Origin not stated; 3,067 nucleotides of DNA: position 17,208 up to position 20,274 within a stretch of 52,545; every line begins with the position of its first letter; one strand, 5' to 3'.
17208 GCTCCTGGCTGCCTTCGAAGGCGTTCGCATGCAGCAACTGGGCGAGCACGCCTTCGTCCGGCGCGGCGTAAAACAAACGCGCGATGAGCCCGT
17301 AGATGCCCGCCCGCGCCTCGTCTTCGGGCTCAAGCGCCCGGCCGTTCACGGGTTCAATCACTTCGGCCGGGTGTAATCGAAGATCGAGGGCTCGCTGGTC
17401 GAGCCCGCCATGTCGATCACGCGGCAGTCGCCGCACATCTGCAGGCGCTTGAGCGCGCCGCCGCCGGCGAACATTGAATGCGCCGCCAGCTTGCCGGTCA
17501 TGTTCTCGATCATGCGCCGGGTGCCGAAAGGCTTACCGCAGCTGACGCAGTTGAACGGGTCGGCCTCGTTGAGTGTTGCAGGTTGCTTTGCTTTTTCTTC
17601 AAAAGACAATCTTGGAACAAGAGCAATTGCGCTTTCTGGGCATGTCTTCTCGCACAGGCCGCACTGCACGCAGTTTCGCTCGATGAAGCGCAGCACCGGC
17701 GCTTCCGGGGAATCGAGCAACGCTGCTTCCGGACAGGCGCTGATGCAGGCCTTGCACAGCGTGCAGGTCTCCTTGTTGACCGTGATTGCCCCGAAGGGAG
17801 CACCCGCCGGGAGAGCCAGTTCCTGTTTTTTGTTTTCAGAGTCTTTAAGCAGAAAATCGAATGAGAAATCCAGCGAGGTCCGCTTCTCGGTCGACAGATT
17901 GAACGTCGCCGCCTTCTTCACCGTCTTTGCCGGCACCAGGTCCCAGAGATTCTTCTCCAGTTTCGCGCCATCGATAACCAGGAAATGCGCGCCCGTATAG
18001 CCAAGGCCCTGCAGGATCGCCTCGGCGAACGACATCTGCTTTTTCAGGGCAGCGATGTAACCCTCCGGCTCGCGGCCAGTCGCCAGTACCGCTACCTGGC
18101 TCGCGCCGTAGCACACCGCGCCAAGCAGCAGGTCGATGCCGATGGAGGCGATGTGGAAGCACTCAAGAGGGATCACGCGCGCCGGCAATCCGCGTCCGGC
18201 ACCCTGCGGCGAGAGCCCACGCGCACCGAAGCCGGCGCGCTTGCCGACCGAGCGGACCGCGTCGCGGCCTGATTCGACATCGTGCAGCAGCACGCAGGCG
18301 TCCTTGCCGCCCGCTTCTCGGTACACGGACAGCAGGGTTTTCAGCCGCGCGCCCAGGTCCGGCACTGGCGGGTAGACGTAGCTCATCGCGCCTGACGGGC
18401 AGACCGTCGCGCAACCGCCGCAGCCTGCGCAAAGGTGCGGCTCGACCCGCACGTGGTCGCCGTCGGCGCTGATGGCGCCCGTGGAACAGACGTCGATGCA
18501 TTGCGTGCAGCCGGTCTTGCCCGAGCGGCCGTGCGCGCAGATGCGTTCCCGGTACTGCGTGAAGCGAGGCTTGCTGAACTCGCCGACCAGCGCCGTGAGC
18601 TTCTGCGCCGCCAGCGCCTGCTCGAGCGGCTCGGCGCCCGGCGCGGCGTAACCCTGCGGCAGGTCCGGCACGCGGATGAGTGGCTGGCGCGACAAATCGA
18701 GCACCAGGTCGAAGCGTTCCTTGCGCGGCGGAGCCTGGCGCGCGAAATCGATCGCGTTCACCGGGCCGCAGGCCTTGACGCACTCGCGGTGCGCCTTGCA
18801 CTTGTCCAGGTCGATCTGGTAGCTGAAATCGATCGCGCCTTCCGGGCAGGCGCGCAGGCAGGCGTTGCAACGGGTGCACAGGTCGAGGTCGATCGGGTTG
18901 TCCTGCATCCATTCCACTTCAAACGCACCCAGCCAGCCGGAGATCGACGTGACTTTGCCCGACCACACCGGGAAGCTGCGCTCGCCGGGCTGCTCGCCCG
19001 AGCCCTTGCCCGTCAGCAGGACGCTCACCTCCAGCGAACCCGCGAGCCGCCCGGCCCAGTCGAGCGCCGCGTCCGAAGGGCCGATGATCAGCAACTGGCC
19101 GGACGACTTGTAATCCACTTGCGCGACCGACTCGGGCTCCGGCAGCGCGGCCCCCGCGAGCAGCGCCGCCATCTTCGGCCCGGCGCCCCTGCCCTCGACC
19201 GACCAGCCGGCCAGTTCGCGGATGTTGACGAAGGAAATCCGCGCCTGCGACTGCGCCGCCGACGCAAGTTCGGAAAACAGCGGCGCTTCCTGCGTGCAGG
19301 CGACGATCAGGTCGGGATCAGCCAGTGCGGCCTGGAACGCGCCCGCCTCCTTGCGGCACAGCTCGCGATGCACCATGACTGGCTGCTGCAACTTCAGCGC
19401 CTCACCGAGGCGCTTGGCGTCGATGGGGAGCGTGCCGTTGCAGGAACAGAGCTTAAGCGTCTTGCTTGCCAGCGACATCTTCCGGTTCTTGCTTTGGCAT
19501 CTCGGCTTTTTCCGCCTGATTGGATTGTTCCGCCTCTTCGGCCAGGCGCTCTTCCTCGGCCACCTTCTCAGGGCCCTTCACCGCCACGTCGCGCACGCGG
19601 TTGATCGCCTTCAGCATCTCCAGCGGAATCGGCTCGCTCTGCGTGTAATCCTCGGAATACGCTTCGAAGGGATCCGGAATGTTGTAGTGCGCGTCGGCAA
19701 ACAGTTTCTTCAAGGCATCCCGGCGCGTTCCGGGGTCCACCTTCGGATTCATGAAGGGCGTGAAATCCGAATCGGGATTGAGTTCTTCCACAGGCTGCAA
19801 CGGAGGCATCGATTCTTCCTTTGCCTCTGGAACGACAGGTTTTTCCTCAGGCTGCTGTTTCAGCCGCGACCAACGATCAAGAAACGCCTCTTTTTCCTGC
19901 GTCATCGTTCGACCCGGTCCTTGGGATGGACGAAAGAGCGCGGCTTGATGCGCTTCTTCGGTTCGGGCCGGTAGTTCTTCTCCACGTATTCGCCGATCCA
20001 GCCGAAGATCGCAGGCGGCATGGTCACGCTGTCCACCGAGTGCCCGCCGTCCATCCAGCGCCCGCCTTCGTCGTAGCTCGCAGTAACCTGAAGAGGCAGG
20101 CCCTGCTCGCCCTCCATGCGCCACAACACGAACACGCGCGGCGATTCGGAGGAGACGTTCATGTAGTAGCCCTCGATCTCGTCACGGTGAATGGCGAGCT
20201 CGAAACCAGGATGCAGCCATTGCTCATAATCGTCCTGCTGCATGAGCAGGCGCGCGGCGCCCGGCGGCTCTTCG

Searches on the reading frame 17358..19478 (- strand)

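Call 29: search_protein_families(library=pfam, proteins=[window:17358-19478:-], max_evalue=0.001)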
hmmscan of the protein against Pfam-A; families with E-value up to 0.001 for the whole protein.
window:17358-19478:- (706 aa): 11 families
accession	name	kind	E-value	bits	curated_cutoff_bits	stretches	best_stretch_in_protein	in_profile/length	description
PF12838.12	Fer4_7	-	1.2e-23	83.7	27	3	322-364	3-52/52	4Fe-4S dicluster domain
PF00037.32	Fer4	-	1.5e-23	82.1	21.1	4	196-217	3-24/24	4Fe-4S binding domain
PF12837.12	Fer4_6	-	4.6e-20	71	25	4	343-364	2-23/24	4Fe-4S binding domain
PF13237.11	Fer4_10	-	1.4e-15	57.3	25.5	2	565-614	2-53/53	4Fe-4S dicluster domain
PF13187.11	Fer4_9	-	4.9e-15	55.7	27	2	572-618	2-52/52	4Fe-4S dicluster domain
PF13484.11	Fer4_16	-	6.6e-15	56.1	30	0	201-230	2-32/66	4Fe-4S double cluster binding domain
PF14697.11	Fer4_21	-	1.8e-14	54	35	1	323-364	10-56/59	4Fe-4S dicluster domain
PF12797.12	Fer4_2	-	4e-14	52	24.5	1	564-584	2-22/22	4Fe-4S binding domain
PF12800.12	Fer4_4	-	1.5e-09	37.8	24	0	199-214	2-17/17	4Fe-4S binding domain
PF13183.11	Fer4_8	-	1.8e-07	32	27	0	197-214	50-67/68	4Fe-4S dicluster domain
PF25160.1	LdpA_Fe-S-bd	-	6.1e-07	29.6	27.6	1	324-365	5-43/49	LdpA Fe-S cluster-binding domain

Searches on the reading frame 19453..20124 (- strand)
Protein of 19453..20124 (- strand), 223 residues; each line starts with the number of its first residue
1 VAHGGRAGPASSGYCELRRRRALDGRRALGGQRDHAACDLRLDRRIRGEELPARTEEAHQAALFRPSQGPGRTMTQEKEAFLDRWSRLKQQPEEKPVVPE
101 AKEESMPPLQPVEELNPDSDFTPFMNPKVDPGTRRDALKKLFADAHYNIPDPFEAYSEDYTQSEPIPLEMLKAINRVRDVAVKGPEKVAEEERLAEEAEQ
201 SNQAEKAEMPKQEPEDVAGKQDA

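Call 29: search_protein_families(library=pfam, proteins=[window:19453-20124:-], max_evalue=0.001)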
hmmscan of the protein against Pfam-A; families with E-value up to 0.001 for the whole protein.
window:19453-20124:- (223 aa): 1 family
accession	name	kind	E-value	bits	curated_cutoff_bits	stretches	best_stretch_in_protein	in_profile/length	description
PF11748.13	DUF3306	-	2.2e-17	64.4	25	1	86-166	40-120/120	Protein of unknown function (DUF3306)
